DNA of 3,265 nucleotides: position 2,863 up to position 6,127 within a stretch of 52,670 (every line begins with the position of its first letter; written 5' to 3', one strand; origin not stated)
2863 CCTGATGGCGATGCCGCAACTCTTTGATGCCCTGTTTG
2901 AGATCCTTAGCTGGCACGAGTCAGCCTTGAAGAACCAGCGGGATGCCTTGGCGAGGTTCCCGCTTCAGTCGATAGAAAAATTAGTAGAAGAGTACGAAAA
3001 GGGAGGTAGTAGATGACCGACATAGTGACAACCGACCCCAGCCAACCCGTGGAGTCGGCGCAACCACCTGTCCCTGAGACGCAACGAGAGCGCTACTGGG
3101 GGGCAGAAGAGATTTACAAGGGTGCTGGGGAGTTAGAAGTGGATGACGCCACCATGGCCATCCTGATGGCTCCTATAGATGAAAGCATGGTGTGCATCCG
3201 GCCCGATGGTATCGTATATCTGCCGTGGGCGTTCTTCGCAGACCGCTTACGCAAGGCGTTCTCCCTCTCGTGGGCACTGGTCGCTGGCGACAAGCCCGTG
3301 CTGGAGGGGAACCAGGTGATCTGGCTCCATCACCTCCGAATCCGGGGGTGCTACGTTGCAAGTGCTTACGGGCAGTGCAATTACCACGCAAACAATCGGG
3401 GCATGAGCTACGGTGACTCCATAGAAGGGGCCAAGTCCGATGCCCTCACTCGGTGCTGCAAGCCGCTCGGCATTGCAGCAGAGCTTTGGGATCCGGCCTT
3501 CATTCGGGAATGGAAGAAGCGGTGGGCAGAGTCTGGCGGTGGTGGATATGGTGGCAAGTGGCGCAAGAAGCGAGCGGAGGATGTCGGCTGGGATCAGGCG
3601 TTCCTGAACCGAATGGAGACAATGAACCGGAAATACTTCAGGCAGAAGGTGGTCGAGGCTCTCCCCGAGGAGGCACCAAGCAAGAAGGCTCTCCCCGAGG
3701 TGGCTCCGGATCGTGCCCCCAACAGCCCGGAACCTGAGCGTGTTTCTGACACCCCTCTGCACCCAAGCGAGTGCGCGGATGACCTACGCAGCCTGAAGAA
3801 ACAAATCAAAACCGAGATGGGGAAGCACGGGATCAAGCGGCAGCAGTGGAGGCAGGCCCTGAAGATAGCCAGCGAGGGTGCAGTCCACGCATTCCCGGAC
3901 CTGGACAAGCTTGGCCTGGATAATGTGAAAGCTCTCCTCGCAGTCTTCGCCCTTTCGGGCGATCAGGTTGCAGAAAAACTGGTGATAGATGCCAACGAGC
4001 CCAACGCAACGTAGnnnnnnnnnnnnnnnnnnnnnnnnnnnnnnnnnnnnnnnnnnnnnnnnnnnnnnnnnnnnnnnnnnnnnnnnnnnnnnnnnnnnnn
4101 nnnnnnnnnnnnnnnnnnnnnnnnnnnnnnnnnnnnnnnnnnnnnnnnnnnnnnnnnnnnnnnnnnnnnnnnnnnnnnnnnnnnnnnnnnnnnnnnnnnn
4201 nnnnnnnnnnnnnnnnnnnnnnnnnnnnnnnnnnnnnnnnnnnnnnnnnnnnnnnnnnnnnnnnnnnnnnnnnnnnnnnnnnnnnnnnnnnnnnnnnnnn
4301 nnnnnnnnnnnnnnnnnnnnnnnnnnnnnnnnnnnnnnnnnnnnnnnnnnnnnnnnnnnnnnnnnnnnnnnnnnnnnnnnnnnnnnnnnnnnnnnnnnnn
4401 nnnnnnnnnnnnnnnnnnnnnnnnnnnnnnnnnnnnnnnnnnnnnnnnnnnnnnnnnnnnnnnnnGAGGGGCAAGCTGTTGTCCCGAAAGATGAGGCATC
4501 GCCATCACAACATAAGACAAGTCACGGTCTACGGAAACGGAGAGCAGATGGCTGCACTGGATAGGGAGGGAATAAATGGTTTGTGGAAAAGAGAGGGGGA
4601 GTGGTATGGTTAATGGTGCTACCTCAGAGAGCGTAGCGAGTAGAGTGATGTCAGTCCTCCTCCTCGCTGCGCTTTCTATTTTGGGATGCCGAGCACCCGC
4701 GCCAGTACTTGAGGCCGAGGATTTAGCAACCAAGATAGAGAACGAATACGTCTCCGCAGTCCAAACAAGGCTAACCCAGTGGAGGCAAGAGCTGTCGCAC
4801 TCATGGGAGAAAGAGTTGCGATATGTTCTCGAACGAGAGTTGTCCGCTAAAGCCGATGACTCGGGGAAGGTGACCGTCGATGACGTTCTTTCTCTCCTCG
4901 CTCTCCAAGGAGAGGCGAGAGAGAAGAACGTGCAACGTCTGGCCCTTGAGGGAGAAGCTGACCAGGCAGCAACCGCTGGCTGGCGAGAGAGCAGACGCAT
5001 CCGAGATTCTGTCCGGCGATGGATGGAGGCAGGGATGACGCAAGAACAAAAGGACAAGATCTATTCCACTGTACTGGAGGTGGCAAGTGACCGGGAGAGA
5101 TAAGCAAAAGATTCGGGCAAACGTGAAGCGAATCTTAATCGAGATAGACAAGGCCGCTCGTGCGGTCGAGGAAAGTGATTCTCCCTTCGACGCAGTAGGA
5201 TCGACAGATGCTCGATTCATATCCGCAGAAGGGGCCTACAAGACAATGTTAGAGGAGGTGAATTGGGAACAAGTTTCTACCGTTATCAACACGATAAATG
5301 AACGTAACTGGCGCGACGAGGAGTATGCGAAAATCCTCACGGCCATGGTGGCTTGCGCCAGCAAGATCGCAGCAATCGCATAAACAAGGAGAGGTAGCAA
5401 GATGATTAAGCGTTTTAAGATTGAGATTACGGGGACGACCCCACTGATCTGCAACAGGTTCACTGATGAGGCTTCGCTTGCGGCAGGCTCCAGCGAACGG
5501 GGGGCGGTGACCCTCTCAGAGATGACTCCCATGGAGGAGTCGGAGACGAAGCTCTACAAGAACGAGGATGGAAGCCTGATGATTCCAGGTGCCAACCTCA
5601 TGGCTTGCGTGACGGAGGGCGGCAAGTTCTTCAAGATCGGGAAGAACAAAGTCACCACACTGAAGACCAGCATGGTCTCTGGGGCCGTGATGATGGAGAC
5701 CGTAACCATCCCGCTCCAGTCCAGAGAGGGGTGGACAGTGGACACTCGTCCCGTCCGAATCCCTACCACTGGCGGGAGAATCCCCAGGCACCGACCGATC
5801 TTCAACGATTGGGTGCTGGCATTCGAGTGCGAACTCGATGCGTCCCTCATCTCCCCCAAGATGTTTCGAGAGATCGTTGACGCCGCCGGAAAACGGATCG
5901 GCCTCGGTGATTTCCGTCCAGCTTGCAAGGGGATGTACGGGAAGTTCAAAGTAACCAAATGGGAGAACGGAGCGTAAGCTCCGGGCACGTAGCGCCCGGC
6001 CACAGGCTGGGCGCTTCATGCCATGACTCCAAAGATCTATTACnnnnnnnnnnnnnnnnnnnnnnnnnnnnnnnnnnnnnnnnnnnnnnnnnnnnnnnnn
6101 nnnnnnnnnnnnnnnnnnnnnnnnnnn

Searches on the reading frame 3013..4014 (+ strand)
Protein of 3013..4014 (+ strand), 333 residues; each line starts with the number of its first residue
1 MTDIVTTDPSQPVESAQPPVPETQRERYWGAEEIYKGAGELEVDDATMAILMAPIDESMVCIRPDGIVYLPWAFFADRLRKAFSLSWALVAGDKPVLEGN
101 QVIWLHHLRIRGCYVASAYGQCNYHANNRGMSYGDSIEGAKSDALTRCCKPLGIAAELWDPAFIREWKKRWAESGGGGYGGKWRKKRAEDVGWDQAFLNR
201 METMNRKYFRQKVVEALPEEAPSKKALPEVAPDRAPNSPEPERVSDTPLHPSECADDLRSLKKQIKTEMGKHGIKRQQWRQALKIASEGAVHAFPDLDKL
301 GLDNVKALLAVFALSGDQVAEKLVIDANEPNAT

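Call 16: search_protein_families(library=phrogs, proteins=[window:3013-4014:+])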
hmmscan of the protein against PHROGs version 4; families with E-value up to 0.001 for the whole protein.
window:3013-4014:+ (333 aa): 0 families

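Call 21: find_related_loci(query=window:3013-4014:+, collection=viral_contigs, flank=3000)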
Query window:3013-4014:+ (333 aa) in viral_contigs; peptide patterns used: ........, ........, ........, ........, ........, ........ (x = any residue, [..] = any of these).
6 stretches matched a pattern, but none encodes a relative of the query by tblastn (E <= 1e-3).

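Call 86: search_protein_families(library=pfam, proteins=[window:3013-4014:+], max_evalue=0.01)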
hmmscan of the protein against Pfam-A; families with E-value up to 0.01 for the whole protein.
window:3013-4014:+ (333 aa): 1 family
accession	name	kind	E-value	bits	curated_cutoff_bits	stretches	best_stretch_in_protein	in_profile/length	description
PF06420.17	Mgm101p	-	6.3e-32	110.9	27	1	32-173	3-142/170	Mitochondrial genome maintenance MGM101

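Call 109: find_homologous_proteins(query=window:3013-4014:+, max_evalue=1e-20)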
Query window:3013-4014:+ (333 aa): 12 proteins with E <= 1e-20 among 2097 candidates.
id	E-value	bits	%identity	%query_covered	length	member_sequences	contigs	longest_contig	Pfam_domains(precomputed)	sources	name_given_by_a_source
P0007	6.9e-219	744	100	96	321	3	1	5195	PF06420.18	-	-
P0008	7.8e-157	540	74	97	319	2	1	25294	PF06420.18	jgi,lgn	jgi:hypothetical protein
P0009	1.6e-139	483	65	97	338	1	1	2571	PF06420.18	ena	-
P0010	7.5e-122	425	72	63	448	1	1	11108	PF06420.18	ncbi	-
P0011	4.2e-114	399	45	100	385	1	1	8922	PF06420.18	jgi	-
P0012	9.5e-94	332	73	49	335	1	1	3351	PF06420.18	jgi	jgi:hypothetical protein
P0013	1.7e-34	138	47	44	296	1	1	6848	PF06420.18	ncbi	-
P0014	2.3e-32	131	37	79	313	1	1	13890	PF06420.18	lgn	-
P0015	3.1e-26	110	42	47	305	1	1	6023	PF06420.18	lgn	-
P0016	2.8e-22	97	41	43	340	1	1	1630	PF06420.18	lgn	-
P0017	3.0e-22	97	36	48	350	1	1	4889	PF06420.18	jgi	jgi:hypothetical protein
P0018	1.6e-21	95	41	41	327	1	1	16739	PF06420.18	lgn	-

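Call 110: find_encoding_contigs(protein=P0008, flank=4000, max_places=2)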
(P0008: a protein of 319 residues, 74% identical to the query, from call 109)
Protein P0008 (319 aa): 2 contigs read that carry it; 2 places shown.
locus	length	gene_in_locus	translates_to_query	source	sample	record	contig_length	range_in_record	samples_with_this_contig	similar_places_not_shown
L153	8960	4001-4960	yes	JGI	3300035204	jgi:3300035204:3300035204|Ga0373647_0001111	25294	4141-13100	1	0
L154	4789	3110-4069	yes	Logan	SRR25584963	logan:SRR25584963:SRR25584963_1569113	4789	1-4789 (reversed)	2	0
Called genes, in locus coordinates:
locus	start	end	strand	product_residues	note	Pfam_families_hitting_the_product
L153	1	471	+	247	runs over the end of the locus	PF23872:DUF7227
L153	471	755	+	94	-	-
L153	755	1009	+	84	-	-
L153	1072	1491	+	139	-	PF13489:Methyltransf_23 (weak)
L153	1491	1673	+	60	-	-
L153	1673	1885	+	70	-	-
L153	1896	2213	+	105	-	-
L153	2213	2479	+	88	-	-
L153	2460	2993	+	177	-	-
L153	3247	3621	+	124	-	-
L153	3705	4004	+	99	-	-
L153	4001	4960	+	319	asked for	PF06420:Mgm101p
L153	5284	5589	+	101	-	-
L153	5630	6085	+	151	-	-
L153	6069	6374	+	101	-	-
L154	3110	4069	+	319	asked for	PF06420:Mgm101p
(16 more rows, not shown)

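Call 111: find_encoding_contigs(protein=P0009, flank=4000, max_places=2)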
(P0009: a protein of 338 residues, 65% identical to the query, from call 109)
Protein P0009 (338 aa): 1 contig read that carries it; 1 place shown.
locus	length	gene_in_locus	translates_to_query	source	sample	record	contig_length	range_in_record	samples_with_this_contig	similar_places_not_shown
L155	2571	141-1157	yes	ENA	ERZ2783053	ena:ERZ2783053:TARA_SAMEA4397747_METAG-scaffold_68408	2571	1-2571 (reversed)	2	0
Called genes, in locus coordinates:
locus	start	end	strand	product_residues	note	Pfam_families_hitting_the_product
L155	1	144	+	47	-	?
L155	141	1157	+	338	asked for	PF06420:Mgm101p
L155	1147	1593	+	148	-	-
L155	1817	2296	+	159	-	-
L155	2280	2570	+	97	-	?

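Call 112: find_encoding_contigs(protein=P0010, flank=4000, max_places=2)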
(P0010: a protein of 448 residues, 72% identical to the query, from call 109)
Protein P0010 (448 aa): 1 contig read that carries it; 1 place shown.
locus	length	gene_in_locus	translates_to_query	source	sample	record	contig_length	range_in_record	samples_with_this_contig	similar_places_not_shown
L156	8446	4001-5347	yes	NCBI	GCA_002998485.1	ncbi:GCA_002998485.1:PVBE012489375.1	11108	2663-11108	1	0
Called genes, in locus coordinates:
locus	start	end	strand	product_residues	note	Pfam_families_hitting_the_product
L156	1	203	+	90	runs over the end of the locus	-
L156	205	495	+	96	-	-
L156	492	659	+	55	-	-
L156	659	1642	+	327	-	PF00145:DNA_methylase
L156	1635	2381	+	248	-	-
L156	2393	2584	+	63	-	-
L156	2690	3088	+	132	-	-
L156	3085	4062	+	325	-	-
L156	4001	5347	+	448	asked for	PF06420:Mgm101p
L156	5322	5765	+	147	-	-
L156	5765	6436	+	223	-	-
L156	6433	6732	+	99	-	-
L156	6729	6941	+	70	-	-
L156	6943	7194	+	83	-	PF01280:Ribosomal_L19e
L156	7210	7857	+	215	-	PF01381:HTH_3, PF12844:HTH_19, PF13443:HTH_26 (weak), PF13560:HTH_31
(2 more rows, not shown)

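Call 113: find_encoding_contigs(protein=P0011, flank=4000, max_places=2)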
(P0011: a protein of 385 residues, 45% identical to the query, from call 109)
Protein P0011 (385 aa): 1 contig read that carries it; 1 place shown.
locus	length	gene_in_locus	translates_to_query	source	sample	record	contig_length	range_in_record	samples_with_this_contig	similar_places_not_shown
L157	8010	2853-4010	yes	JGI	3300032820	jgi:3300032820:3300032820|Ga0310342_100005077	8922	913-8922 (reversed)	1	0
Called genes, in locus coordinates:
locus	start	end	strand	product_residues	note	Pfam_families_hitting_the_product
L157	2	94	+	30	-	?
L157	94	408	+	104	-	-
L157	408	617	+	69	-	-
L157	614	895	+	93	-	-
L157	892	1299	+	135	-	-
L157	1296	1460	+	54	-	-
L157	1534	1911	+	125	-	-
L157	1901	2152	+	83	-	-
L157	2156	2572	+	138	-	-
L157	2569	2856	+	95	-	-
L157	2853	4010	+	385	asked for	PF06420:Mgm101p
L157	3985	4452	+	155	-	-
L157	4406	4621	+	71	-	-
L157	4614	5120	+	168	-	-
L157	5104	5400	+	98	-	-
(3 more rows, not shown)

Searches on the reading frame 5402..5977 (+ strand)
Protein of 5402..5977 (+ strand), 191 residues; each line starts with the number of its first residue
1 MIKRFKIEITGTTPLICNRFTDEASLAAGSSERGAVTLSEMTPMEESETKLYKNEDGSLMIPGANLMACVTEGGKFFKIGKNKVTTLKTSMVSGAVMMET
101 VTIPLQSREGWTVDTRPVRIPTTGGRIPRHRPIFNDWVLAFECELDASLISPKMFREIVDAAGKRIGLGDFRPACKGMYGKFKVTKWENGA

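Call 16: search_protein_families(library=phrogs, proteins=[window:5402-5977:+])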
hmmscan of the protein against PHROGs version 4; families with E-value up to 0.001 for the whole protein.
window:5402-5977:+ (191 aa): 1 family
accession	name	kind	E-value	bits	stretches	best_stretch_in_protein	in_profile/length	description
phrog_4652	-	unknown function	4.3e-23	83.1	1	2-185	3-190/194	-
